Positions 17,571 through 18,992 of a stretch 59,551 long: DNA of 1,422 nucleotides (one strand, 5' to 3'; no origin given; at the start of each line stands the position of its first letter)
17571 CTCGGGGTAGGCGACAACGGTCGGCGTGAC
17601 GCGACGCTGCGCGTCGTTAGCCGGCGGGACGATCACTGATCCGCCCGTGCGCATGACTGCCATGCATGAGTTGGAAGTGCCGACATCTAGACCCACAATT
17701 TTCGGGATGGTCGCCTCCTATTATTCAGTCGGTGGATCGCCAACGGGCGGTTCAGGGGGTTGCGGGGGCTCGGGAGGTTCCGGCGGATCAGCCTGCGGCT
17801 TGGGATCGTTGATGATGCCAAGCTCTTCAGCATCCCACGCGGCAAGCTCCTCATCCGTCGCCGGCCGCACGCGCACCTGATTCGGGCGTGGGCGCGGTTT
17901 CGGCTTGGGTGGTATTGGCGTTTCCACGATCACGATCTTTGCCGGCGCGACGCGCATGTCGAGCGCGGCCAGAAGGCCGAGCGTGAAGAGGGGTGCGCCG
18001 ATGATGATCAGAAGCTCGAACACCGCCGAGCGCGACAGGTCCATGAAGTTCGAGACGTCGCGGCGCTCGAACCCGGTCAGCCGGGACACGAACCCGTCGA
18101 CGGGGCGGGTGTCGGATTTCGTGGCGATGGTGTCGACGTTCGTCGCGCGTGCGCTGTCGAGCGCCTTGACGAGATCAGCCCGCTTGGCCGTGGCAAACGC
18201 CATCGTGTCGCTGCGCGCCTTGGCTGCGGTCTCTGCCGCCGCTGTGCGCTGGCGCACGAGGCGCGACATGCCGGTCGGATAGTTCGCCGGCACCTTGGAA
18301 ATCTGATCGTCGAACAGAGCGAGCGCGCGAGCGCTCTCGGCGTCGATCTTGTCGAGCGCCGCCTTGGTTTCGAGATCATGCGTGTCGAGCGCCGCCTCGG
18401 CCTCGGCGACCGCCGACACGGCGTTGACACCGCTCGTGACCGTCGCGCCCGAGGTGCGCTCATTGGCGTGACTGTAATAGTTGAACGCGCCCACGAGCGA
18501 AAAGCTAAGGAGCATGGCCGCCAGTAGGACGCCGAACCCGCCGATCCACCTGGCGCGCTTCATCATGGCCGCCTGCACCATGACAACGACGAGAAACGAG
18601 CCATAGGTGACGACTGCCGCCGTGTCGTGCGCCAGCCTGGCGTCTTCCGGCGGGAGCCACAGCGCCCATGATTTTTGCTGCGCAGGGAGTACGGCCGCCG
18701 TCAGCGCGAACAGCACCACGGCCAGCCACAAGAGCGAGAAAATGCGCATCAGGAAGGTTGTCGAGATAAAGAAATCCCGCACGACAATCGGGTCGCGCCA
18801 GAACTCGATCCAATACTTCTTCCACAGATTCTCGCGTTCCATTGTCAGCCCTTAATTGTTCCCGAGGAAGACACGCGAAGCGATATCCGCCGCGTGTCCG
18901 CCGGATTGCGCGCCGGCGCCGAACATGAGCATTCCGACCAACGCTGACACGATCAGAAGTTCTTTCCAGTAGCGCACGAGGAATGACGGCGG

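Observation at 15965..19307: Lidless Hsp70 inside a four-gene membrane-protein cassette at the distal end of the late operon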

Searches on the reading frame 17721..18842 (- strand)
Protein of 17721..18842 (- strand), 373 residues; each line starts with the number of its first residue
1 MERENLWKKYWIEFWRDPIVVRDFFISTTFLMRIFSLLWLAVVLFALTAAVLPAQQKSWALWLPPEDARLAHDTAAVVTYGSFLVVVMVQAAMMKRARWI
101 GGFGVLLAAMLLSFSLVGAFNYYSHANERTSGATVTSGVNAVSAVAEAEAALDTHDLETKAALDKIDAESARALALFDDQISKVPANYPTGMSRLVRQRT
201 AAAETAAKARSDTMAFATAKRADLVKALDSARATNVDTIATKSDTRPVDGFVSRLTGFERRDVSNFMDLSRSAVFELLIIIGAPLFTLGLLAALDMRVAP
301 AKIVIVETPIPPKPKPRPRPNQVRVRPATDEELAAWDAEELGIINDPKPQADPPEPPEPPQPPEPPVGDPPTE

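Call 3: search_protein_families(library=pfam, proteins=[window:17721-18842:-], max_evalue=0.01)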
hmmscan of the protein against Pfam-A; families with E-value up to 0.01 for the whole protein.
window:17721-18842:- (373 aa): 0 families

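Call 4: search_protein_families(library=phrogs, proteins=[window:17721-18842:-], max_evalue=0.01)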
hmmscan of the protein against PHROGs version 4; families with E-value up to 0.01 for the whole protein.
window:17721-18842:- (373 aa): 0 families

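Call 14: search_protein_families(library=padloc, proteins=[window:17721-18842:-], max_evalue=0.01)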
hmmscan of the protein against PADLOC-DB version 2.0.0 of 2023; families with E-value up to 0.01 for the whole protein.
window:17721-18842:- (373 aa): 0 families

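Call 15: search_protein_families(library=ncbifam, proteins=[window:17721-18842:-], max_evalue=0.01)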
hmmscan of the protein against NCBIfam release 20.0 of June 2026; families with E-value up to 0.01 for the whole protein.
window:17721-18842:- (373 aa): 0 families

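Call 19: search_dna_similar(query=window:17721-18842:-, collection=phages, mode=protein, max_evalue=0.001, max_rows=20)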
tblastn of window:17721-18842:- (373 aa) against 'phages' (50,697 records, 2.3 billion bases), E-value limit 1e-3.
No match.

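Call 22: find_related_loci(query=A1, collection=viral_contigs, flank=6000)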
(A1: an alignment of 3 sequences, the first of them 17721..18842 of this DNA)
Query A1 (373 aa) in viral_contigs; peptide patterns used: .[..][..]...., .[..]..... (x = any residue, [..] = any of these).
70 stretches matched a pattern, but none encodes a relative of the query by tblastn (E <= 1e-3).

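Call 23: find_related_loci(query=A1, collection=genome_contigs, flank=8000)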
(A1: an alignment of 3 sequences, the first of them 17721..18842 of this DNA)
Query A1 (373 aa) in genome_contigs; peptide patterns used: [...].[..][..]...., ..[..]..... (x = any residue, [..] = any of these).
229 stretches matched a pattern, but none encodes a relative of the query by tblastn (E <= 1e-3).

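Call 24: find_homologous_proteins(query=window:17721-18842:-, max_evalue=0.001)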
Query window:17721-18842:- (373 aa): 4 proteins with E <= 0.001 among 8000 candidates.
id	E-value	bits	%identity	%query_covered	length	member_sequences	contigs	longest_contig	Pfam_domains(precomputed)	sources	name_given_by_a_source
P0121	2.9e-240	815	100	100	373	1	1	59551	-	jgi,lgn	-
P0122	5.3e-138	478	66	92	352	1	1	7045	-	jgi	jgi:Na+-transporting methylmalonyl-CoA/oxaloacetate decarboxylase gamma subunit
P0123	3.0e-86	308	50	94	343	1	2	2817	-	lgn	-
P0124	8.1e-15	73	36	48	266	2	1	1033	-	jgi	-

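Call 32: find_related_loci(query=A2, collection=metagenome_contigs, flank=8000)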
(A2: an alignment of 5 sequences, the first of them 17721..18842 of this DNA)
Query A2 (373 aa) in metagenome_contigs; peptide patterns used: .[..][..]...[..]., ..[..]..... (x = any residue, [..] = any of these).
271 stretches matched a pattern, but none encodes a relative of the query by tblastn (E <= 1e-3).

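Call 33: find_related_loci(query=A2, collection=viral_contigs, flank=8000)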
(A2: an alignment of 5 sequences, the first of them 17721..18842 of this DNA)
Query A2 (373 aa) in viral_contigs; peptide patterns used: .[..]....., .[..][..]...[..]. (x = any residue, [..] = any of these).
67 stretches matched a pattern, but none encodes a relative of the query by tblastn (E <= 1e-3).
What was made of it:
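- Tried and rejected: Nothing found (calls 19, 22, 23, 32, 33).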

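Call 40: predict_structure(alignment_id=A3)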
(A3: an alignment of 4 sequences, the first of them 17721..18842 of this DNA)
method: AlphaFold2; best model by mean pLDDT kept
length: 373 residues; sequences in the alignment: 4
mean_pLDDT: 68.7   pTM: 0.34
mean pLDDT of the five models: 68.7, 63.3, 61.4, 60.5, 57.5
residues with pLDDT >= 90: 71; 70-90: 121; 50-70: 96; < 50: 85
segments of 3 or more residues with pLDDT < 50: 127-139, 236-246, 296-325, 342-366, 368-373
pLDDT, mean of each block of 10 residues (from residue 1): 69 80 78 79 79 73 71 79 77 71 73 69 53 42 82 95 96 95 89 93 95 95 92 56 46 58 60 66 69 50 39 43 50 58 40 43 46 39
secondary structure, 60 per line:
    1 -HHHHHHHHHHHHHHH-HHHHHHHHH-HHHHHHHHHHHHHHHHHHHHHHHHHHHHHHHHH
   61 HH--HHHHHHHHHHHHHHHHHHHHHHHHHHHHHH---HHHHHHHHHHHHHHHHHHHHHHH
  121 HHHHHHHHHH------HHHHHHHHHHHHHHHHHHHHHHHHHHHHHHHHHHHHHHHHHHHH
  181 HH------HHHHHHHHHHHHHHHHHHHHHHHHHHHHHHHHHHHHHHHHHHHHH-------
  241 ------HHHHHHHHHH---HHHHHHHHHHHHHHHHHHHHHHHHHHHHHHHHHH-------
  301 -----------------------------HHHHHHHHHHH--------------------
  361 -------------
elements in order: H2-16 H18-26 H28-62 H65-94 H98-130 H137-182 H189-233 H247-256 H260-293 H330-340
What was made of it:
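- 17721..18842 (-): 373-aa polytopic inner-membrane partner. Four TMs, a helical hairpin inferred to be periplasmic (137-233, tip PANYPTG), and a disordered tail inferred to be cytoplasmic, carrying the conserved RVRPAT-DEELAAW motif (324-336). AF2 (call 40).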

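Call 44: search_protein_representatives(alignment_id=A3)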
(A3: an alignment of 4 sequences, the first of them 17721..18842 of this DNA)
Query: 4 sequences, 352 profile positions. Proteins with E-value up to 0.001 (for the whole library): 28; up to 1e-10: 23; up to 1e-30: 17. The best 28 are listed.
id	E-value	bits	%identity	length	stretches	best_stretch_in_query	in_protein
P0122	1.8e-183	625.9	-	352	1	1-343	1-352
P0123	6.4e-168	574.8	-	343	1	2-352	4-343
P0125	1.4e-101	356.6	-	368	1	2-346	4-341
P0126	1.9e-55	204.8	-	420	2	100-347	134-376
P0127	2.1e-51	191.6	-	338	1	3-300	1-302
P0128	2.6e-50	188.0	-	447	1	35-303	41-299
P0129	3.0e-44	168.0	-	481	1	25-324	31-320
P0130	5.8e-41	157.2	-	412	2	101-348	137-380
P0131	2.1e-39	152.1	-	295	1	46-302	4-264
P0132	2.3e-38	148.7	-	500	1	9-309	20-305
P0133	1.3e-37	146.2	-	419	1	30-291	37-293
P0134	1.7e-37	145.8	-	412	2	100-344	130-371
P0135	2.0e-37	145.6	-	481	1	30-279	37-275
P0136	3.3e-34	135.0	-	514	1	37-343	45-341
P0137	1.4e-31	126.4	-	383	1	35-275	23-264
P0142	1.4e-21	93.5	-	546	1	33-274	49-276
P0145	1.5e-12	63.7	-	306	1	33-276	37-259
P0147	3.6e-08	49.4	-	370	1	90-316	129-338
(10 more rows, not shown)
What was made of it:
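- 17721..18842 (-): Family of 28 clusters (call 44).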

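Call 45: fold_search(model_id=the predicted structure, library=pdb)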
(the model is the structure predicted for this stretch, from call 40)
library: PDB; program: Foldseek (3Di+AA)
matches with E <= 10: 314; with E <= 0.001: 0
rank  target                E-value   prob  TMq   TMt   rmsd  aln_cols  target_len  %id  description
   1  6par_E                1.6e-01  0.44  0.19  0.14  22.8       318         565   14  Structure of a bacterial Atm1-family ABC exporter with MgAMPPNP bound (released 2020-06-24)
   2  7n6g_3P               1.9e-01  0.47  0.20  0.21  45.5       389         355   14  C1 of central pair (released 2022-05-18)
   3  6h2e_P                3.5e-01  0.25  0.17  0.21  14.9       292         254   11  Structure of the soluble AhlC of the tripartite alpha-pore forming toxin, AHL, from Aeromonas hydrophila. (released 2019-07-10)
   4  7sqc_1J               3.9e-01  0.21  0.15  0.17  44.6       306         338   16  Ciliary C1 central pair apparatus isolated from Chlamydomonas reinhardtii (released 2022-04-13)
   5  7sqc_1W               3.9e-01  0.20  0.14  0.18  38.8       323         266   16  Ciliary C1 central pair apparatus isolated from Chlamydomonas reinhardtii (released 2022-04-13)
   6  6gy7_B                4.3e-01  0.16  0.14  0.15  29.4       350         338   12  Crystal structure of XaxB from Xenorhabdus nematophil (released 2018-07-25)
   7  7n6g_3R               4.9e-01  0.23  0.18  0.19  38.4       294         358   15  C1 of central pair (released 2022-05-18)
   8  8t4f_B                5.2e-01  0.38  0.22  0.16  21.3       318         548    9  Transporter associated with antigen processing (TAP) bound to the 9-mer peptide RRYQKSTEL (released 2024-06-19)
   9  9a6c_A                5.4e-01  0.57  0.20  0.14  21.1       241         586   11  Integrative model of YYDD-YYDB by crosslinking MS and deep learning (released 2024-09-18)
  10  9r64_I                5.4e-01  0.38  0.15  0.10  28.2       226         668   16  CPS secretion pathway Wza-Wzc_C1 (Conf 0) (released 2026-03-04)
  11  7sqc_1K               5.4e-01  0.13  0.13  0.14  32.7       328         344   17  Ciliary C1 central pair apparatus isolated from Chlamydomonas reinhardtii (released 2022-04-13)
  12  5tqw_A                5.7e-01  0.13  0.10  0.07  27.2       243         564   13  CryoEM reconstruction of human IKK1, open conformation 1 (released 2016-11-09)
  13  5xg2                  6.5e-01  0.20  0.14  0.20  27.1       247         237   15  Crystal structure of a coiled-coil segment (residues 345-468 and 694-814) of Pyrococcus yayanosii Smc (released 2017-06-07)
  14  6pam_E                7.2e-01  0.28  0.21  0.15  23.9       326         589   14  Structure of a bacterial Atm1-family ABC transporter with MgADP bound (released 2020-06-24)
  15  6r1j_J                7.2e-01  0.16  0.16  0.20  16.6       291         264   12  Structure of the soluble AhlC triple head mutant of the tripartite alpha-pore forming toxin, AHL, from Aeromonas hydro (released 2019-07-10)
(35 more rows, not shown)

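Call 46: find_encoding_contigs(protein=P0126, flank=6000, max_places=2)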
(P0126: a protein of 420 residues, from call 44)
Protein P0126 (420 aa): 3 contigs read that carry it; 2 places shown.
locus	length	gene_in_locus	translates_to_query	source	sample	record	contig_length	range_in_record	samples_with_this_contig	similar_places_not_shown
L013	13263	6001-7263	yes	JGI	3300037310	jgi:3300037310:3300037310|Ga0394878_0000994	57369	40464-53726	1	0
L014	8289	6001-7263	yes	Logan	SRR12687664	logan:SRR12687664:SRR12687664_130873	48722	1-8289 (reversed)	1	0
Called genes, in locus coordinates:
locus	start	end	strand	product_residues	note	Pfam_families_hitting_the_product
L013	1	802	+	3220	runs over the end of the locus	PF18834:LPD22 (weak), PF14083:PGDYG (faint)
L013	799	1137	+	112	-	-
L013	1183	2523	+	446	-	PF26209:Phage_phiTE_241_C (weak)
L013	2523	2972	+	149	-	-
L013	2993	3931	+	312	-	-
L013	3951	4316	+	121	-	-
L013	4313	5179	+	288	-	-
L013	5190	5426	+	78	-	-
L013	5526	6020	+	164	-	-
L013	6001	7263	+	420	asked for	-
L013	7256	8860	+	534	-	PF00012:HSP70, PF06723:MreB_Mbl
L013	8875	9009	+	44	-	-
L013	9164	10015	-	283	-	-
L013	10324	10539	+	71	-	-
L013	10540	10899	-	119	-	-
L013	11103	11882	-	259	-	-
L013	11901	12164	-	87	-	-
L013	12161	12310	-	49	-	-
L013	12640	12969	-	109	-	-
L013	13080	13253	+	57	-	-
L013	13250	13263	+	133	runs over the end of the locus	-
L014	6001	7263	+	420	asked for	-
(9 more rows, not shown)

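Call 48: find_encoding_contigs(protein=P0128, flank=6000, max_places=1)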
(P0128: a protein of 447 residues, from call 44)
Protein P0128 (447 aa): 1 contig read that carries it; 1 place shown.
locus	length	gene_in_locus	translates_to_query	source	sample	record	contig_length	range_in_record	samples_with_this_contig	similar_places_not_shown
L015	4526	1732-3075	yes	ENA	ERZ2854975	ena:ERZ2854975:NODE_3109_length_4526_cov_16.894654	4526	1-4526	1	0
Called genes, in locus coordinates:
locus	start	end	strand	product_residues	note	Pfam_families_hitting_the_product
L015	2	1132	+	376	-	?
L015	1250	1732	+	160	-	-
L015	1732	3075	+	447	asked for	-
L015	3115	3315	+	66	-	-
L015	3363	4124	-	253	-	-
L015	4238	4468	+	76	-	-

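Call 49: find_encoding_contigs(protein=P0137, flank=6000, max_places=1)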
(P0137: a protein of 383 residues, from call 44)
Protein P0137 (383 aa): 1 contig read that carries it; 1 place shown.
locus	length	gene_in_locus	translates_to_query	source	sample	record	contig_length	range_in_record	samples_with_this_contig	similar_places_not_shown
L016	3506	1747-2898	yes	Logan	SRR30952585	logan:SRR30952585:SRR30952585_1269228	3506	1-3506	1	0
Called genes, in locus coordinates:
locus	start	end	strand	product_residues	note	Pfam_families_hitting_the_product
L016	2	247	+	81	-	?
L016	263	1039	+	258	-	-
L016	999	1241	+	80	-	-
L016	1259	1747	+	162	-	-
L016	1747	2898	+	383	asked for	-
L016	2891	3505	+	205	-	?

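Call 50: find_encoding_contigs(protein=P0142, flank=6000, max_places=1)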
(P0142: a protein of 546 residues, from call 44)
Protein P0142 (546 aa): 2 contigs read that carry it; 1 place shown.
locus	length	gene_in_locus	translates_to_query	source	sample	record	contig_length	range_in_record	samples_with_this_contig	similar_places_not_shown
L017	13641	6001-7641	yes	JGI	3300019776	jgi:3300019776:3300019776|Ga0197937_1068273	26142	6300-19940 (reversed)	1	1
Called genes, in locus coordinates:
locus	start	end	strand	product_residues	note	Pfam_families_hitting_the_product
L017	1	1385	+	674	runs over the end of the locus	-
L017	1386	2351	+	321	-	-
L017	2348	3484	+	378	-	-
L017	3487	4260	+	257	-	-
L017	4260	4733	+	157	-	-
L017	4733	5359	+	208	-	-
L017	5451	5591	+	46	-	-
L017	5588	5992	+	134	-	-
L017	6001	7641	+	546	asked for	-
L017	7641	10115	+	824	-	-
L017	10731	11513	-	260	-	-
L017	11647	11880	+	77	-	-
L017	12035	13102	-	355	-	PF00589:Phage_integrase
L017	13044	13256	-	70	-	-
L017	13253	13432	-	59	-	-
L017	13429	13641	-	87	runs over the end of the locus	-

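Call 51: find_encoding_contigs(protein=P0145, flank=6000, max_places=1)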
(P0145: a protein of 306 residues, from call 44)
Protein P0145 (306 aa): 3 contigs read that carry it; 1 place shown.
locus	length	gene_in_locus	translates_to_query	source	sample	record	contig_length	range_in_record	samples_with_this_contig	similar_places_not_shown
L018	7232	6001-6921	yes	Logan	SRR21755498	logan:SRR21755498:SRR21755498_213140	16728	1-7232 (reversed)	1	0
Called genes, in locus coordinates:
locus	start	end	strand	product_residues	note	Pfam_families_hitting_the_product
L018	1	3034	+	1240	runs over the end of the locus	PF13550:Phage-tail_3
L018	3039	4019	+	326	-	-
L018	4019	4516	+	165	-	-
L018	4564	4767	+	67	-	-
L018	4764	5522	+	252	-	-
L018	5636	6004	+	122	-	-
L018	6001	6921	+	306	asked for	-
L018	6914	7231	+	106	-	?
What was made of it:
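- The membrane pair also occurs in a siphovirus-like context (Phage-tail_3) without the Hsp70 (call 51).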

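Call 52: find_encoding_contigs(protein=P0147, flank=6000, max_places=1)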
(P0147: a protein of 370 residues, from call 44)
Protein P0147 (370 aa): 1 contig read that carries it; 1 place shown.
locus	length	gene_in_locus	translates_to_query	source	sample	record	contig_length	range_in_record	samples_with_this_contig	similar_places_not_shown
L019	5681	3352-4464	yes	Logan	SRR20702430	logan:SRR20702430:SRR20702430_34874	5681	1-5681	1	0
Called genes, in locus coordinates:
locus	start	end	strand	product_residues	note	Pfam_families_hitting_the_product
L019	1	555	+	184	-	?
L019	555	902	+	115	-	-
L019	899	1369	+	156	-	-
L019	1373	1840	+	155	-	-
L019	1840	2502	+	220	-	-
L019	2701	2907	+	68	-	-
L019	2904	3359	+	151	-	-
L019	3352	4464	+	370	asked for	-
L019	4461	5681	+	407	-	?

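Call 69: search_protein_families(library=pfam, proteins=[L017:7641-10115:+, L013:9164-10015:-, L015:3363-4124:-, L017:10731-11513:-, L013:4313-5179:+, L013:2993-3931:+, L013:3951-4316:+], max_evalue=0.01)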
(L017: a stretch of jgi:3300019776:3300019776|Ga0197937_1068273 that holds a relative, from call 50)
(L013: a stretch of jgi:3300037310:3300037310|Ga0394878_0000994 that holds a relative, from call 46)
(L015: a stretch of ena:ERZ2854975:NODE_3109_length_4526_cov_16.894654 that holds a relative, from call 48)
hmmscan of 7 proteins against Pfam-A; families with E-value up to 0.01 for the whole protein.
L017:7641-10115:+ (824 aa): 1 family
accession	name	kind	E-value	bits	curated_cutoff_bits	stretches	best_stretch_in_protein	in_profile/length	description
PF00583.31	Acetyltransf_1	-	0.00033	21.4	20.7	1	201-243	56-98/116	Acetyltransferase (GNAT) family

L013:9164-10015:- (283 aa): 0 families

L015:3363-4124:- (253 aa): 0 families

L017:10731-11513:- (260 aa): 0 families

L013:4313-5179:+ (288 aa): 0 families

L013:2993-3931:+ (312 aa): 0 families

L013:3951-4316:+ (121 aa): 1 family
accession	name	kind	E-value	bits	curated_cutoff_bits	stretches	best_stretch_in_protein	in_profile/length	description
PF11139.14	SfLAP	-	0.0063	16.4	35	1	7-91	28-109/213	Sap, sulfolipid-1-addressing protein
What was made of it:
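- Tried and rejected: Only a weak GNAT hit in the 824-aa protein of L017 (call 69).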

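Call 76: search_solved_structures(query=A2, max_evalue=5)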
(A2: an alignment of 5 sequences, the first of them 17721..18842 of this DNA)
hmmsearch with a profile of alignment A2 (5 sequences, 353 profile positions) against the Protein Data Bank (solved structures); distinct sequences matched with E-value up to 5: 5.
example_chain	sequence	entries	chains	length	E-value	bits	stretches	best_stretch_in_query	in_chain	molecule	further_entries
4q25_A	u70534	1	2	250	0.34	13.1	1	141-192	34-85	Phosphate-specific transport system accessory protein PhoU homolog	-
9tls_A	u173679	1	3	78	0.36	13.1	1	149-206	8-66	Sc-apCC-2-KLHL20-3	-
9rxe_A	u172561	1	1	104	0.47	12.7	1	138-192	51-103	Serine/threonine-protein kinase N1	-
3zg1_A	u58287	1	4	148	0.61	12.3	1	108-202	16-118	NICKEL AND COBALT RESISTANCE PROTEIN CNRR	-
9x1x_A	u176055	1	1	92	2.9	10.1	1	136-209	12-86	P57-M5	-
